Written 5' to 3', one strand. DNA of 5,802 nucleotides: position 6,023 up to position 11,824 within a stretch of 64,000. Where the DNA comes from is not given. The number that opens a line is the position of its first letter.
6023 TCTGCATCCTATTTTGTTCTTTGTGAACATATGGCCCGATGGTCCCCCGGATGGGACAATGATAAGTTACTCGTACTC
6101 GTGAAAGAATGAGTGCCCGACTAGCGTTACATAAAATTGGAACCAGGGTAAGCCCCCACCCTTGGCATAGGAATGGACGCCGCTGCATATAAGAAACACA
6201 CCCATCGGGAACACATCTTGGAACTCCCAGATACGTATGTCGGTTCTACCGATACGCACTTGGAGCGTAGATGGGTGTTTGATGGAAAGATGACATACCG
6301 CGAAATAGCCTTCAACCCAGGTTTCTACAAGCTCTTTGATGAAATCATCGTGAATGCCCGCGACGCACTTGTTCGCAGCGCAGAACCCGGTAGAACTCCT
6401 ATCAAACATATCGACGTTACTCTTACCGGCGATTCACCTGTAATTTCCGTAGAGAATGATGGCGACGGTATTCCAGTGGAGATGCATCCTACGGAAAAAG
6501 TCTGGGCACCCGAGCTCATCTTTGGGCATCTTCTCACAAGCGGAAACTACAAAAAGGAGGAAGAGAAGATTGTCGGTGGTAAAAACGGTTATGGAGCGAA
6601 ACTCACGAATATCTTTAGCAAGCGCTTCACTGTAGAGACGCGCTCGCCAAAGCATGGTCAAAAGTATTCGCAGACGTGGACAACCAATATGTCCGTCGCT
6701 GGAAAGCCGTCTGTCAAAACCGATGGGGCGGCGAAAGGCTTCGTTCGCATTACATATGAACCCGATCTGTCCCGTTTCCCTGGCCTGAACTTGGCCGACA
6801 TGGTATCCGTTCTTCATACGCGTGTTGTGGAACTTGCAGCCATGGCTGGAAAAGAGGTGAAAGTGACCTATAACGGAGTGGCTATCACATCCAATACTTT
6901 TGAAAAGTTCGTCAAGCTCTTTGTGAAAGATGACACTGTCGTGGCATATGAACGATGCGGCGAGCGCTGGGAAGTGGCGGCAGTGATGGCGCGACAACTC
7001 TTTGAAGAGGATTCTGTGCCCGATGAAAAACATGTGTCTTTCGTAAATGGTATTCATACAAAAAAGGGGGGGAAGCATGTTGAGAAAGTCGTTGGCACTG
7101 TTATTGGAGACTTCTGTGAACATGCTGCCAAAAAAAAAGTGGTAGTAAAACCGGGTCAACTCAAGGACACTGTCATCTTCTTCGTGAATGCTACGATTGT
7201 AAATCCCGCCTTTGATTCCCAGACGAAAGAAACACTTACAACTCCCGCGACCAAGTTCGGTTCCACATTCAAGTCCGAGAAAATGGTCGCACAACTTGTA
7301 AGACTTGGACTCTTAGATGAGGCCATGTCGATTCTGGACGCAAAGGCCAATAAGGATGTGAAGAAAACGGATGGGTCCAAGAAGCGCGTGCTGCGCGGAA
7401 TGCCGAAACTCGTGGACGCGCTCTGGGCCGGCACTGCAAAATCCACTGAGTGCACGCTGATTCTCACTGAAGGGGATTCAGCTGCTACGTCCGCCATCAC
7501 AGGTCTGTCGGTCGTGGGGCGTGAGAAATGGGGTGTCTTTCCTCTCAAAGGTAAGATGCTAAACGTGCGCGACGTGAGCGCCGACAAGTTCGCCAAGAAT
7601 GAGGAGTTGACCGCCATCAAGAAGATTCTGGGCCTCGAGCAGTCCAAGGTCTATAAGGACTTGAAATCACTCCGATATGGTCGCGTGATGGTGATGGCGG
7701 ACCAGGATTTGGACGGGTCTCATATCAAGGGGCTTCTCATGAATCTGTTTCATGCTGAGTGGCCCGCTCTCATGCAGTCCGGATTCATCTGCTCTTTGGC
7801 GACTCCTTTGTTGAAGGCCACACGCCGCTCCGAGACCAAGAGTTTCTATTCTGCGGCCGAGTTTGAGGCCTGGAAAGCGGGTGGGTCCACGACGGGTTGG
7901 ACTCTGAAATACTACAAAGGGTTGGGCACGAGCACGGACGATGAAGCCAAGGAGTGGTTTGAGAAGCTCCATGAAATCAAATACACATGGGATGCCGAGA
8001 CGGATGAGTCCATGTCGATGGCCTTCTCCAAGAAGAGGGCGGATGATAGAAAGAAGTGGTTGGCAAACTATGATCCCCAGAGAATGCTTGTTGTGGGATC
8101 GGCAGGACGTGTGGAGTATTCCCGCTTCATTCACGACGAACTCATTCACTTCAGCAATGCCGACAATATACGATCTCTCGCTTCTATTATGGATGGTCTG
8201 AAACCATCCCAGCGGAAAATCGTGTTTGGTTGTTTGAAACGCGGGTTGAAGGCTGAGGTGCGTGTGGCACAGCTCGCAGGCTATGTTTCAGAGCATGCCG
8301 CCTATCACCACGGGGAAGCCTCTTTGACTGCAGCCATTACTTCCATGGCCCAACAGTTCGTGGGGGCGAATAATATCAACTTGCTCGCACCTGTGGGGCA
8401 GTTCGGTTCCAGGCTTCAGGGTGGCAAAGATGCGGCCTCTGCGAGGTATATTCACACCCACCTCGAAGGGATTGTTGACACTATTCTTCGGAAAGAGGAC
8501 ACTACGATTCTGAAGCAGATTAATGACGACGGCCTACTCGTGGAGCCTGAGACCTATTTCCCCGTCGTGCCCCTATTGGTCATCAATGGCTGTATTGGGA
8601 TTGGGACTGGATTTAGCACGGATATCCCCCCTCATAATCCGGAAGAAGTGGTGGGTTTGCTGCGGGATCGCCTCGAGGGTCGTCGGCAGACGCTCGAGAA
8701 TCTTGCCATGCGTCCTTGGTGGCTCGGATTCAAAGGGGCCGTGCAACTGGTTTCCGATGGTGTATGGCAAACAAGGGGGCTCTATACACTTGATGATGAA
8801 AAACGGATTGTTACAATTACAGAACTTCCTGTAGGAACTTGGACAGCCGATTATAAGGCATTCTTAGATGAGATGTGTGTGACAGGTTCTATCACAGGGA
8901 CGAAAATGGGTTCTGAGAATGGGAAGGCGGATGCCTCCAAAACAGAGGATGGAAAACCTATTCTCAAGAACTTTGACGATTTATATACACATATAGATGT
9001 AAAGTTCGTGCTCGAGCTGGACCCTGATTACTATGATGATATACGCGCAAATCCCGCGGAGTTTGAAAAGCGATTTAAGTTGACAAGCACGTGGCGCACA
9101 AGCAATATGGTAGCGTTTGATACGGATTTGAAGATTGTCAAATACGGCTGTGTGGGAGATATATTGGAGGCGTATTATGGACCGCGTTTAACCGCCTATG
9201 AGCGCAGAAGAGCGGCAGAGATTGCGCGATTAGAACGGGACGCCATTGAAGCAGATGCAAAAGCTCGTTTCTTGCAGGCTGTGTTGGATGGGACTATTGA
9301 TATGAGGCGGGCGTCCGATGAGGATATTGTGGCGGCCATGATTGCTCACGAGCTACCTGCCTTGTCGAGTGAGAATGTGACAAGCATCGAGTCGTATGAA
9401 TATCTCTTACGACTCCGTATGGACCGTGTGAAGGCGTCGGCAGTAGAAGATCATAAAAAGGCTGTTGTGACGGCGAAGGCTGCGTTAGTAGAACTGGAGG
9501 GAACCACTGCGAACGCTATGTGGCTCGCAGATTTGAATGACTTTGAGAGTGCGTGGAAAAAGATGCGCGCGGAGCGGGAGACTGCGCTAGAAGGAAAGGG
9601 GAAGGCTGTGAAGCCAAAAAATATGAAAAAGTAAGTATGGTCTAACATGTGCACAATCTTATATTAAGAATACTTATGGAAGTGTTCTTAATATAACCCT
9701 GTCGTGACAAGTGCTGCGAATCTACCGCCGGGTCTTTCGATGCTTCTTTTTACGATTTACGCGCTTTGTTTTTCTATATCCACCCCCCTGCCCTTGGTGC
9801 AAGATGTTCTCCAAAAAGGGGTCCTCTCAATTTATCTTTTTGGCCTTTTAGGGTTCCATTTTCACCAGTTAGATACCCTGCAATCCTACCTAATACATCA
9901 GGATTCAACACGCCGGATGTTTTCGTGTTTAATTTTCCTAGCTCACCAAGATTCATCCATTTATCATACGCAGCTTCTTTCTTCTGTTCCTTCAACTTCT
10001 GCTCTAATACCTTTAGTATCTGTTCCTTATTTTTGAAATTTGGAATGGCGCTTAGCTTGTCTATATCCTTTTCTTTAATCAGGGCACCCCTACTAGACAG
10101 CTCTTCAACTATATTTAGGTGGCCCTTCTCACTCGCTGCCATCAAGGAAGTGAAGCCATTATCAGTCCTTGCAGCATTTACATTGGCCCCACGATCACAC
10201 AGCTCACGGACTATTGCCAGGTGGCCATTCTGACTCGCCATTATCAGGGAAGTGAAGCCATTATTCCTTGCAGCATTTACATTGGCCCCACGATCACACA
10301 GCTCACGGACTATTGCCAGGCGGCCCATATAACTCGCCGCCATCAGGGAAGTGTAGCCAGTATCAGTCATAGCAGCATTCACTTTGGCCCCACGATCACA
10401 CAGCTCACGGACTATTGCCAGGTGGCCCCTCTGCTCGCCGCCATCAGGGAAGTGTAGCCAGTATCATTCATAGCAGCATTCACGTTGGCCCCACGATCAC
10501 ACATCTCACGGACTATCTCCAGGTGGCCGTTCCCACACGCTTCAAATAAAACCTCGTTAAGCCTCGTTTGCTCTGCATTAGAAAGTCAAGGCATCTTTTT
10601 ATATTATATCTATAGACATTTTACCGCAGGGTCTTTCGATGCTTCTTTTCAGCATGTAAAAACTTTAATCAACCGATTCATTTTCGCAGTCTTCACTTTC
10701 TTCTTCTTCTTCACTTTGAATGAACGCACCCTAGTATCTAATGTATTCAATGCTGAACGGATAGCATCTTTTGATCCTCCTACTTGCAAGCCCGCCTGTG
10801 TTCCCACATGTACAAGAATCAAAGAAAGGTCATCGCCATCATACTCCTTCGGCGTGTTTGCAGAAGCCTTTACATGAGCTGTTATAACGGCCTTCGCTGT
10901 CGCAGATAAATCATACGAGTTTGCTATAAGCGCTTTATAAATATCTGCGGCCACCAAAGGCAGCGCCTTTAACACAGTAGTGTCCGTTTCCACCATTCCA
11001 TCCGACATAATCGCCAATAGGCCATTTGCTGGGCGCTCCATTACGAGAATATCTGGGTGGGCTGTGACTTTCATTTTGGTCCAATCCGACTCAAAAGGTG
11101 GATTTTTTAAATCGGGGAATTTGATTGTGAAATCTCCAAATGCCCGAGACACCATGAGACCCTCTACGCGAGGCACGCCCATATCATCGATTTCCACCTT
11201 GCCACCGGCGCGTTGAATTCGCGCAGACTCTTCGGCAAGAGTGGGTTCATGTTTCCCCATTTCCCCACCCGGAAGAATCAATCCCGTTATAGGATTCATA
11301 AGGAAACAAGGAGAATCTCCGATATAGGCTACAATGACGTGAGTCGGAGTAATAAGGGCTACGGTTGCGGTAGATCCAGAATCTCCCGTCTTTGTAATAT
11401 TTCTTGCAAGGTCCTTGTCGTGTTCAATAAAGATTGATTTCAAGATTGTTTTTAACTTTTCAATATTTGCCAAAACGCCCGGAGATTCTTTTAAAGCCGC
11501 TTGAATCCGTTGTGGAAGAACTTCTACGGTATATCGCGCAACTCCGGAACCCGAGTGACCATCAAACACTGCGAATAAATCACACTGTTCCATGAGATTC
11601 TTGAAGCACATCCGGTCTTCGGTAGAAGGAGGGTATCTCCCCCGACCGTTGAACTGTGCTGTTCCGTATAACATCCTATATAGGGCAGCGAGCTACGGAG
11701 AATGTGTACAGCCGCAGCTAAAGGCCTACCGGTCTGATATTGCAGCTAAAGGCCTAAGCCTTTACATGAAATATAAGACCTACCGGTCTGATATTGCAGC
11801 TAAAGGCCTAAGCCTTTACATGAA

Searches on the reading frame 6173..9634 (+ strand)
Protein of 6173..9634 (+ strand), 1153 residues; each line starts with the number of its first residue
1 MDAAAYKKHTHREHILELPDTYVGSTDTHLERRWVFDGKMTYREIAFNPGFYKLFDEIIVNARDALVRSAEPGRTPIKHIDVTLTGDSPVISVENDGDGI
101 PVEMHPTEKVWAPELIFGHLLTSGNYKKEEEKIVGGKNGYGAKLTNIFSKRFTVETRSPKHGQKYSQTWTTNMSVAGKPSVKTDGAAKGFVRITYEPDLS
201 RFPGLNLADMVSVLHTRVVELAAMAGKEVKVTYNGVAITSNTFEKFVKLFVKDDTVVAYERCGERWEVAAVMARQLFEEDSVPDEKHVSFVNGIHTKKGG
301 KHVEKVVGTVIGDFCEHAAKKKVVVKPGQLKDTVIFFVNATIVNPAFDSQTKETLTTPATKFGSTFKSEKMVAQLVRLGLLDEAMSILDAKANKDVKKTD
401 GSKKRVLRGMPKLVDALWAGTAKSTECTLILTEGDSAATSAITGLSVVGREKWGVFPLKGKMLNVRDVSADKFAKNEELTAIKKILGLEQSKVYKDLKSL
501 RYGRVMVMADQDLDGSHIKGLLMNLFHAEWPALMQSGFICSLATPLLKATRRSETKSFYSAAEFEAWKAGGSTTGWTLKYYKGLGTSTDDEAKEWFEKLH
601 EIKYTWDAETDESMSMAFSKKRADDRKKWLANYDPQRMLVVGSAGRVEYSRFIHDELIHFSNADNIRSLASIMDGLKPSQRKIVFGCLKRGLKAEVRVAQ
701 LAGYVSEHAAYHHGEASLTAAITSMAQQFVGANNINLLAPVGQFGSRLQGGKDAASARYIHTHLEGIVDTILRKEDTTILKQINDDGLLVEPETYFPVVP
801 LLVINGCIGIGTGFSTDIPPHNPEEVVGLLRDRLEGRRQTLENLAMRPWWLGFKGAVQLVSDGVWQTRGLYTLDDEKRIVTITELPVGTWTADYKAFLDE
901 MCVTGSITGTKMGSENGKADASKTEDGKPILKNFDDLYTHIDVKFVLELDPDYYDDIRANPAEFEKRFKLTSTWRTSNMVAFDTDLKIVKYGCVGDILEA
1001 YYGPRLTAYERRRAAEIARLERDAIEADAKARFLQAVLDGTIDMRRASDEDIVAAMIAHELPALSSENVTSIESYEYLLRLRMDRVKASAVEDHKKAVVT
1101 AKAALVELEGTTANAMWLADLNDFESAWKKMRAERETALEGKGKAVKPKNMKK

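Call 7: search_protein_families(library=pfam, proteins=[window:6173-9634:+], max_evalue=0.00001)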
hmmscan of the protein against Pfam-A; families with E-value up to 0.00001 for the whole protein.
window:6173-9634:+ (1153 aa): 5 families
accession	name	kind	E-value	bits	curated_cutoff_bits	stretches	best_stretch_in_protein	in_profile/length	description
PF00521.26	DNA_topoisoIV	-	9.6e-89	298.6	31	1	667-1121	1-431/432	DNA gyrase/topoisomerase IV, subunit A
PF16898.10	TOPRIM_C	-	3e-37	128.1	29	1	543-665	2-128/128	C-terminal associated domain of TOPRIM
PF00204.31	DNA_gyraseB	-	3.1e-15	56.5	27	1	245-363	4-130/173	DNA gyrase B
PF01751.28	Toprim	-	2.1e-07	31.5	23.1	1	428-527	1-81/96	Toprim domain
PF02518.31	HATPase_c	-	4.9e-07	30.6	26.4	1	51-154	6-93/111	Histidine kinase-, DNA gyrase B-, and HSP90-like ATPase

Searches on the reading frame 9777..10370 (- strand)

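Call 67: search_protein_families(library=pfam, proteins=[window:9777-10370:-], max_evalue=0.001)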
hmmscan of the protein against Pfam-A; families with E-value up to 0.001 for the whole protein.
window:9777-10370:- (198 aa): 5 families
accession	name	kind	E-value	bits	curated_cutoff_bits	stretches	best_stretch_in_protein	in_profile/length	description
PF12796.13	Ank_2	-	3.6e-21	76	27.3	1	9-102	1-90/90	Ankyrin repeats (3 copies)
PF00023.36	Ank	-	2e-20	72.1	21.1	2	37-66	1-30/33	Ankyrin repeat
PF13857.12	Ank_5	-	2.4e-14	53.7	27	1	27-68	4-46/56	Ankyrin repeats (many copies)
PF13606.12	Ank_3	-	4.3e-13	48.4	22.3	0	5-33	2-30/30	Ankyrin repeat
PF13637.12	Ank_4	-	6.7e-12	45.8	22.7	2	10-54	2-46/50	Ankyrin repeats (many copies)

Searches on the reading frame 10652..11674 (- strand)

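Call 68: search_protein_families(library=pfam, proteins=[window:10652-11674:-], max_evalue=0.001)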
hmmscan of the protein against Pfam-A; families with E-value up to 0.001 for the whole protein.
window:10652-11674:- (341 aa): 1 family
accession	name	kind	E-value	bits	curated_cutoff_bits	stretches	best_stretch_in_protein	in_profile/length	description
PF00481.26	PP2C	-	2e-27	96.9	20.3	1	29-227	32-212/255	Protein phosphatase 2C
